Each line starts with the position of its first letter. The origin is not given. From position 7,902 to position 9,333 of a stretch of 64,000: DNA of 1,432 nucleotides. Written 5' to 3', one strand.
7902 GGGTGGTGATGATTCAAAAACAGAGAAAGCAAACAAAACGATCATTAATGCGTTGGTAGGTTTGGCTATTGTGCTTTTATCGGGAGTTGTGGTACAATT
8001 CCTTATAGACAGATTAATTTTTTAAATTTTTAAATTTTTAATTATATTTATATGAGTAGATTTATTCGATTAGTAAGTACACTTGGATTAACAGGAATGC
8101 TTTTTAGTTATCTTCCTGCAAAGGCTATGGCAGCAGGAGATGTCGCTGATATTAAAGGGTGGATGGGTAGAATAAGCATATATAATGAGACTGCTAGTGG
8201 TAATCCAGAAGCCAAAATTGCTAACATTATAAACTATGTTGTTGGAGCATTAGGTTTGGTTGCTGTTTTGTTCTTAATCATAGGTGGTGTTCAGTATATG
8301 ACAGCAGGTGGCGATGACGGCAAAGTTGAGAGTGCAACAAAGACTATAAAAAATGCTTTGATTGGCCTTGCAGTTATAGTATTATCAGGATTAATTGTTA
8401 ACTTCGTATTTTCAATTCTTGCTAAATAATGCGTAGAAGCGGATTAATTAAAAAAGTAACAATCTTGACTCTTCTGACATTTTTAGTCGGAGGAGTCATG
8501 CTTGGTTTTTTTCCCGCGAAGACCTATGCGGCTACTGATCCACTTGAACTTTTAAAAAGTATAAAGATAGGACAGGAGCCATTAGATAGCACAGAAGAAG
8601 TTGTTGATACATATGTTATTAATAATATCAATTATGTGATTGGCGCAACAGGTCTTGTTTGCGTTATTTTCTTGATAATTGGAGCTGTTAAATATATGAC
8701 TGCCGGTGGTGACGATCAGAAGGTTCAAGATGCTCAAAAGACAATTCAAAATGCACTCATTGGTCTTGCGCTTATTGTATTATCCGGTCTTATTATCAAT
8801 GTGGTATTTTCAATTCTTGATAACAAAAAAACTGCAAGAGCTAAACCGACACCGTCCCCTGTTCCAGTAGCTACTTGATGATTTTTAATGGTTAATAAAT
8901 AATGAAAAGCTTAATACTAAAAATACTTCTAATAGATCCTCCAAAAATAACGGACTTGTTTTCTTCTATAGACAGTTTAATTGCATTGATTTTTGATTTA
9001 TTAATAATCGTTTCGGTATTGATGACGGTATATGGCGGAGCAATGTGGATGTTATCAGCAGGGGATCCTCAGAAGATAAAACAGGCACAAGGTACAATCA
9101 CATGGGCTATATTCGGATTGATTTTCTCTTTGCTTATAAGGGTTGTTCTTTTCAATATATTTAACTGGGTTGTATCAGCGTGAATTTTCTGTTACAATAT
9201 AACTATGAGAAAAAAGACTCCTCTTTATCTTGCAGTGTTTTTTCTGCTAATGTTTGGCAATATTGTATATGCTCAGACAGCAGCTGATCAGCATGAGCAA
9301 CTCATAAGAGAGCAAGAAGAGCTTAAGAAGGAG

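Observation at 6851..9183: Six tandem pilin-like paralogues with a conserved TM-hairpin core and hypervariable exposed N-terminal region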

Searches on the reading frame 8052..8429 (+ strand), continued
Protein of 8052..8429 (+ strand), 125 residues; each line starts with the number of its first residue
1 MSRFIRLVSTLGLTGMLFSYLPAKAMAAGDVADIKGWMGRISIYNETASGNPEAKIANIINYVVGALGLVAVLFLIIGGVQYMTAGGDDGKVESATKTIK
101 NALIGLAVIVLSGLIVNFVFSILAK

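Call 57: fold_search(model_id=the predicted structure, library=pdb)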
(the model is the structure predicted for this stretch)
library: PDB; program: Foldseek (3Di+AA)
matches with E <= 10: 180; with E <= 0.001: 0
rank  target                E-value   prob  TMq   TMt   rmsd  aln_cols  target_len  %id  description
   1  3epv_C                3.6e-01  0.99  0.50  0.57   3.9        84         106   15  X-ray Structure of the Metal-sensor CnrX in both the Apo- and Copper-bound Forms (released 2008-11-25)
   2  2y3h_A                6.8e-01  0.95  0.48  0.54   5.6        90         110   13  E63Q mutant of Cupriavidus metallidurans CH34 CnrXs (released 2011-03-30)
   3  2y3h_B                8.1e-01  0.96  0.50  0.56   4.0        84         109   14  E63Q mutant of Cupriavidus metallidurans CH34 CnrXs (released 2011-03-30)
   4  3zg1_D                9.7e-01  0.92  0.48  0.54   4.2        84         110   14  NI-BOUND FORM OF M123A MUTANT OF CUPRIAVIDUS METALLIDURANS CH34 CNRXS (released 2013-10-23)
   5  3zg1_A                1.1e+00  0.93  0.50  0.56   3.5        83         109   16  NI-BOUND FORM OF M123A MUTANT OF CUPRIAVIDUS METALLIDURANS CH34 CNRXS (released 2013-10-23)
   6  2y3d_A                1.2e+00  0.89  0.50  0.56   4.2        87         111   15  Zn-bound form of Cupriavidus metallidurans CH34 CnrXs (released 2011-03-30)
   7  4wwb                  1.3e+00  0.90  0.49  0.54   4.2        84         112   14  High-resolution structure of the Ni-bound form of the Y135F mutant of C. metallidurans CnrXs (released 2015-02-11)
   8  4wwf_B                1.4e+00  0.91  0.51  0.59   3.5        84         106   14  High-resolution structure of two Ni-bound forms of the M123C mutant of C. metallidurans CnrXs (released 2015-02-11)
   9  2y39                  1.6e+00  0.87  0.49  0.55   4.2        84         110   14  Ni-bound form of Cupriavidus metallidurans CH34 CnrXs (released 2011-03-30)
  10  3syv_A                1.7e+00  0.41  0.39  0.22   9.9        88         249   16  Crystal structure of mPACSIN 3 F-BAR domain mutant (released 2012-05-16)
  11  3tul_A                1.7e+00  0.16  0.34  0.31  16.9       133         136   11  Crystal structure of N-terminal region of Type III Secretion Major Translocator SipB (residues 82-226) (released 2012-02-15)
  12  2y3b                  1.9e+00  0.82  0.48  0.54   4.4        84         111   14  Co-bound form of Cupriavidus metallidurans CH34 CnrXs (released 2011-03-30)
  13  4wwf_A                1.9e+00  0.80  0.49  0.54   3.9        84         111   15  High-resolution structure of two Ni-bound forms of the M123C mutant of C. metallidurans CnrXs (released 2015-02-11)
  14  6h2f_J                1.9e+00  0.09  0.21  0.10  11.3        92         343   20  Structure of the pre-pore AhlB of the tripartite alpha-pore forming toxin, AHL, from Aeromonas hydrophila. (released 2019-07-10)
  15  6h2f_B                2.0e+00  0.10  0.22  0.11  11.3        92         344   18  Structure of the pre-pore AhlB of the tripartite alpha-pore forming toxin, AHL, from Aeromonas hydrophila. (released 2019-07-10)
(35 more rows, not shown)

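Call 58: search_protein_families(library=pfam, alignment_id=A5, max_evalue=0.01)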
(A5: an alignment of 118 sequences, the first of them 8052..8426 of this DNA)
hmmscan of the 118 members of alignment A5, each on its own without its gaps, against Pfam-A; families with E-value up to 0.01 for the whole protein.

A. member 1, window:8052-8426:+ (125 aa): 1 family
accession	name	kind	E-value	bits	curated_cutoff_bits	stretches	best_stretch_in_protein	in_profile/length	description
PF18895.5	T4SS_pilin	-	8.7e-14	51.8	26.6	1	56-119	9-71/71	Type IV secretion system pilin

B. families by the number of members that match (of 118 scanned): 33 families (the first 25 are shown)
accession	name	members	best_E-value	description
PF18895.5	T4SS_pilin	118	1.2e-21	Type IV secretion system pilin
PF19607.4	DUF6112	23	3.6e-07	Family of unknown function (DUF6112)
PF04956.18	TrbC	23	1.9e-06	TrbC/VIRB2 pilin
PF07843.16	DUF1634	6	0.0042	Protein of unknown function (DUF1634)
PF24800.1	DUF7702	2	0.00036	Domain of unknown function (DUF7702)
PF04290.18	DctQ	2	0.00059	Tripartite ATP-independent periplasmic transporters, DctQ component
PF24668.1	KH_Vigilin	2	0.00067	Vigilin KH domain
PF07125.16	DUF1378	2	0.0033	Protein of unknown function (DUF1378)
PF07786.18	HGSNAT_cat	2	0.0041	Heparan-alpha-glucosaminide N-acetyltransferase, catalytic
PF24003.1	DUF7319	2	0.0042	Domain of unknown function (DUF7319)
PF13273.12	DUF4064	2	0.005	Protein of unknown function (DUF4064)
PF01554.23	MatE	2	0.009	MatE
PF00520.37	Ion_trans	1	0.00043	Ion transport protein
PF05987.18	DUF898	1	0.00063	Bacterial protein of unknown function (DUF898)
PF02322.20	Cyt_bd_oxida_II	1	0.0011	Cytochrome bd terminal oxidase subunit II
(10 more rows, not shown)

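Call 70: search_protein_representatives(alignment_id=A5)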
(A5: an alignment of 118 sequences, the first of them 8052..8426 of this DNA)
Query: 118 sequences, 199 profile positions. Proteins with E-value up to 0.001 (for the whole library): 104348; up to 1e-10: 59314; up to 1e-30: 627. The best 150 are listed.
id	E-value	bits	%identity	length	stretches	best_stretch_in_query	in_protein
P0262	8.4e-116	401.3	-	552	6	57-142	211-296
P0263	4.2e-93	327.2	-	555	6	66-134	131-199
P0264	1.9e-88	312.0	-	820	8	58-133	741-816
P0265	5.7e-83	294.1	-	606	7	52-156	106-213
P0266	5.1e-82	291.0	-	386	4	61-139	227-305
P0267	6.4e-80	284.2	-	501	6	61-134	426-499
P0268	3.0e-75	268.9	-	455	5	69-136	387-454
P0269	3.3e-74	265.5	-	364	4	27-141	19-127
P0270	1.3e-73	263.6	-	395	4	60-139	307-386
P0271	8.7e-72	257.6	-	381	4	64-136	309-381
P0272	1.6e-70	253.5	-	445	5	65-135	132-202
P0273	1.0e-68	247.6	-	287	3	59-136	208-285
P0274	1.9e-68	246.8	-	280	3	62-139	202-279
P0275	2.2e-64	233.4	-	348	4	54-134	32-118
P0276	1.2e-63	231.1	-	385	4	51-135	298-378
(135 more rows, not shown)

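Call 76: search_protein_families(library=pfam, proteins=[L007:13786-15447:+], max_evalue=0.05)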
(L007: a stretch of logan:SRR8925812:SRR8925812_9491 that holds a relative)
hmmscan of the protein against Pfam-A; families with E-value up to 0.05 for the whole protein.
L007:13786-15447:+ (554 aa): 11 families
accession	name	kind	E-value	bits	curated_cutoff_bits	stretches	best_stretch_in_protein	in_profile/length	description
PF17191.10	RecG_wedge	-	1.6e-23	83.5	23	1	14-171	6-156/162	RecG wedge domain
PF00270.35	DEAD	-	1.2e-22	80.8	26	1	271-440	3-166/167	DEAD/DEAH box helicase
PF04851.21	ResIII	-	2e-17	64.1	22.5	1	267-433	3-162/164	Type III restriction enzyme, res subunit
PF00271.37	Helicase_C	-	1.1e-06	29.3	23.5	1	480-554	8-72/110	Helicase conserved C-terminal domain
PF18766.7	SWI2_SNF2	-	2.6e-05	24.4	26.7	1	272-450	2-174/221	SWI2/SNF2 ATPase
PF01336.31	tRNA_anti-codon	-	3.6e-05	24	27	1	85-134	22-74/75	OB-fold nucleic acid binding domain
PF09848.15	SLFN-g3_helicase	-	0.0034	17.2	24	1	293-399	6-93/354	Schlafen group 3, DNA/RNA helicase domain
PF13604.12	AAA_30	-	0.004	17.4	27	1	278-407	8-110/191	AAA domain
PF11798.14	IMS_HHH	-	0.0097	16.5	24.4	0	9-29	12-32/32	IMS family HHH motif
PF05127.21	NAT10_TcmA_helicase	-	0.017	15.5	22.7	1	293-406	2-110/176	RNA cytidine acetyltransferase NAT10/TcmA, helicase domain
PF02367.23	TsaE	-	0.017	15.5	26.6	0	277-334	8-64/128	Threonylcarbamoyl adenosine biosynthesis protein TsaE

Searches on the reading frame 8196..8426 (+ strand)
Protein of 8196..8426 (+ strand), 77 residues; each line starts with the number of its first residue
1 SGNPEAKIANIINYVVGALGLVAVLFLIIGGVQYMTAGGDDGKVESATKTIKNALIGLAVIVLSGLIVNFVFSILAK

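Call 77: predict_structure(alignment_id=A6)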
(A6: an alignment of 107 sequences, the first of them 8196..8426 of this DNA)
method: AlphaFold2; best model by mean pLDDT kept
length: 77 residues; sequences in the alignment: 107
mean_pLDDT: 90.5   pTM: 0.68
mean pLDDT of the five models: 90.5, 90.1, 89.6, 88.0, 84.6
residues with pLDDT >= 90: 54; 70-90: 20; 50-70: 2; < 50: 1
segments of 3 or more residues with pLDDT < 50: none
pLDDT, mean of each block of 10 residues (from residue 1): 78 92 95 93 94 95 91 83
secondary structure, 60 per line:
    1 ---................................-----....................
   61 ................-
elements in order: H4-35 H41-76

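Call 79: fold_search(model_id=the predicted structure, library=pdb)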
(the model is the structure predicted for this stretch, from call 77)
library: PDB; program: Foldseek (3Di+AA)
matches with E <= 10: 203; with E <= 0.001: 0
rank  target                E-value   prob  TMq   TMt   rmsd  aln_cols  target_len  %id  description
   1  3zg1_A                5.1e-01  0.98  0.69  0.50   3.1        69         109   17  NI-BOUND FORM OF M123A MUTANT OF CUPRIAVIDUS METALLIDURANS CH34 CNRXS (released 2013-10-23)
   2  2y3h_B                5.4e-01  0.98  0.70  0.51   3.0        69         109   17  E63Q mutant of Cupriavidus metallidurans CH34 CnrXs (released 2011-03-30)
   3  3epv_C                5.4e-01  0.98  0.68  0.51   3.1        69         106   17  X-ray Structure of the Metal-sensor CnrX in both the Apo- and Copper-bound Forms (released 2008-11-25)
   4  1a91_MODEL_1_A        6.5e-01  0.95  0.68  0.67   2.6        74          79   18  SUBUNIT C OF THE F1FO ATP SYNTHASE OF ESCHERICHIA COLI; NMR, 10 STRUCTURES (released 1998-07-01)
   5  2y3h_A                7.4e-01  0.97  0.69  0.50   2.9        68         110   16  E63Q mutant of Cupriavidus metallidurans CH34 CnrXs (released 2011-03-30)
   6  9a72_A                9.4e-01  0.98  0.81  0.24   1.9        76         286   16  Integrative model of YFMS-CHEW by crosslinking MS and deep learning (released 2024-09-18)
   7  2y3d_A                1.1e+00  0.93  0.67  0.48   2.6        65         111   17  Zn-bound form of Cupriavidus metallidurans CH34 CnrXs (released 2011-03-30)
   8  4wwb                  1.4e+00  0.90  0.68  0.48   3.4        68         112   18  High-resolution structure of the Ni-bound form of the Y135F mutant of C. metallidurans CnrXs (released 2015-02-11)
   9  4wwf_B                1.5e+00  0.93  0.70  0.52   2.2        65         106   17  High-resolution structure of two Ni-bound forms of the M123C mutant of C. metallidurans CnrXs (released 2015-02-11)
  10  2y3h_C                1.5e+00  0.92  0.67  0.49   2.6        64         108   17  E63Q mutant of Cupriavidus metallidurans CH34 CnrXs (released 2011-03-30)
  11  3zg1_D                1.6e+00  0.90  0.68  0.49   2.7        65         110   17  NI-BOUND FORM OF M123A MUTANT OF CUPRIAVIDUS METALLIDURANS CH34 CNRXS (released 2013-10-23)
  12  2y3h_D                1.8e+00  0.89  0.69  0.51   2.9        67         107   16  E63Q mutant of Cupriavidus metallidurans CH34 CnrXs (released 2011-03-30)
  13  2y39                  1.8e+00  0.80  0.68  0.49   3.0        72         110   17  Ni-bound form of Cupriavidus metallidurans CH34 CnrXs (released 2011-03-30)
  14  4abm_A                1.9e+00  0.80  0.70  0.69   2.7        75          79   13  Crystal Structure of CHMP4B hairpin (released 2012-05-09)
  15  8tsh_F                2.3e+00  0.23  0.39  0.16   4.5        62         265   19  S. thermodepolymerans KpsMT(E151Q)-KpsE in complex with ATP (released 2024-04-17)
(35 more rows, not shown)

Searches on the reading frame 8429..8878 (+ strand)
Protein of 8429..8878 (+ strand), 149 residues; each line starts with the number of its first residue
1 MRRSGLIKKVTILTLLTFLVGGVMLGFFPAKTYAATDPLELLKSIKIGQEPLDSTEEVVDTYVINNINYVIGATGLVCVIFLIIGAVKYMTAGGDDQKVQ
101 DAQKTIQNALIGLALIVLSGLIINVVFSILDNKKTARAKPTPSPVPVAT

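Call 3: search_protein_families(library=pfam, proteins=[window:8429-8878:+], max_evalue=1)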
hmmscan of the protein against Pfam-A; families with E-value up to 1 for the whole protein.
window:8429-8878:+ (149 aa): 10 families
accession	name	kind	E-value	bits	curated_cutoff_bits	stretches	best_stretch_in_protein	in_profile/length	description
PF18895.5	T4SS_pilin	-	8e-10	39.1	26.6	1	63-126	8-71/71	Type IV secretion system pilin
PF05987.18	DUF898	-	0.00063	19.4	28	1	7-125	131-243/336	Bacterial protein of unknown function (DUF898)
PF13273.12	DUF4064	-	0.036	14.7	32.1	1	15-88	17-80/102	Protein of unknown function (DUF4064)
PF03419.18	Peptidase_U4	-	0.042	13.6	28.4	1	4-88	83-135/284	Sporulation factor SpoIIGA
PF20563.3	DUF6773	-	0.094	13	27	1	66-138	84-155/163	Family of unknown function (DUF6773)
PF18926.5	DUF5676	-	0.12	13.7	27.6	1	93-132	41-80/82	2TM family of unknown function (DUF5676)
PF06643.16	DUF1158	-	0.3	12.1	25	1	55-90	35-68/79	Protein of unknown function (DUF1158)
PF16943.10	T4SS_CagC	-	0.39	11.3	27.9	1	68-121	7-62/119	Cag pathogenicity island, type IV secretory system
PF20485.3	DUF6724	-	0.65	10.3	27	1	111-137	15-41/64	Family of unknown function (DUF6724)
PF07666.16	MpPF26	-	0.83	10.2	37.2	1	70-123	14-71/75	M penetrans paralogue family 26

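Call 9: search_protein_families(library=ncbifam, proteins=[window:8429-8878:+], max_evalue=0.1)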
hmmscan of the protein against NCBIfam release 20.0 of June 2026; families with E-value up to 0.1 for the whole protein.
window:8429-8878:+ (149 aa): 4 families
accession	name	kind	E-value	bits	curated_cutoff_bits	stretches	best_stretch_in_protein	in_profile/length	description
NF045849.1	ICE_MMCAP2_0565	equivalog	1.1e-07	31.4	40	1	67-129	17-79/80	Mbov_0395 family pilin-like conjugal transfer protein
NF045848.1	MMCAP2_0566_fam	domain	0.022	14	90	1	76-129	67-119/322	MMCAP2_0566 family conjugal transfer protein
TIGR03943.1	TIGR03943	equivalog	0.06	12.7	88.8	1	59-122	5-68/221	TIGR03943 family putative permease subunit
NF038216.1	ABZJ_00895_fam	subfamily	0.072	13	33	0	70-127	67-123/134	ABZJ_00895 family protein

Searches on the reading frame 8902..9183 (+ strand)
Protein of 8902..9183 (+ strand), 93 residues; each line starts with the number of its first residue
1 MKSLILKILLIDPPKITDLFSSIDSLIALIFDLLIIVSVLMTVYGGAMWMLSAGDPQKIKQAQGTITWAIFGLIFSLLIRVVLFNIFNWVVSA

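Call 3: search_protein_families(library=pfam, proteins=[window:8902-9183:+], max_evalue=1)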
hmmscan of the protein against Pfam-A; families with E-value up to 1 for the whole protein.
window:8902-9183:+ (93 aa): 2 families
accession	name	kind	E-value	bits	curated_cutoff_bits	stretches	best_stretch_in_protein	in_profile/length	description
PF18895.5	T4SS_pilin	-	1.2e-07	32.2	26.6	1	23-82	9-67/71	Type IV secretion system pilin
PF05803.17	Chordopox_L2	-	0.36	11.1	27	1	23-43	36-56/81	Chordopoxvirus L2 protein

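Call 9: search_protein_families(library=ncbifam, proteins=[window:8902-9183:+], max_evalue=0.1)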
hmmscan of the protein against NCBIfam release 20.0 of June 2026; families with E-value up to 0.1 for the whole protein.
window:8902-9183:+ (93 aa): 3 families
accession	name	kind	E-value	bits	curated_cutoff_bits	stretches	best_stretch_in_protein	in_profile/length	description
NF045849.1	ICE_MMCAP2_0565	equivalog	0.0003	20.4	40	1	21-82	11-72/80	Mbov_0395 family pilin-like conjugal transfer protein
NF043065.1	MMSYN1_0478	equivalog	0.012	15.5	170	1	6-90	23-107/190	MFS transporter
NF047765.1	LIC_13387_fam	subfamily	0.014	15.1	33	1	35-90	62-117/131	LIC_13387 family protein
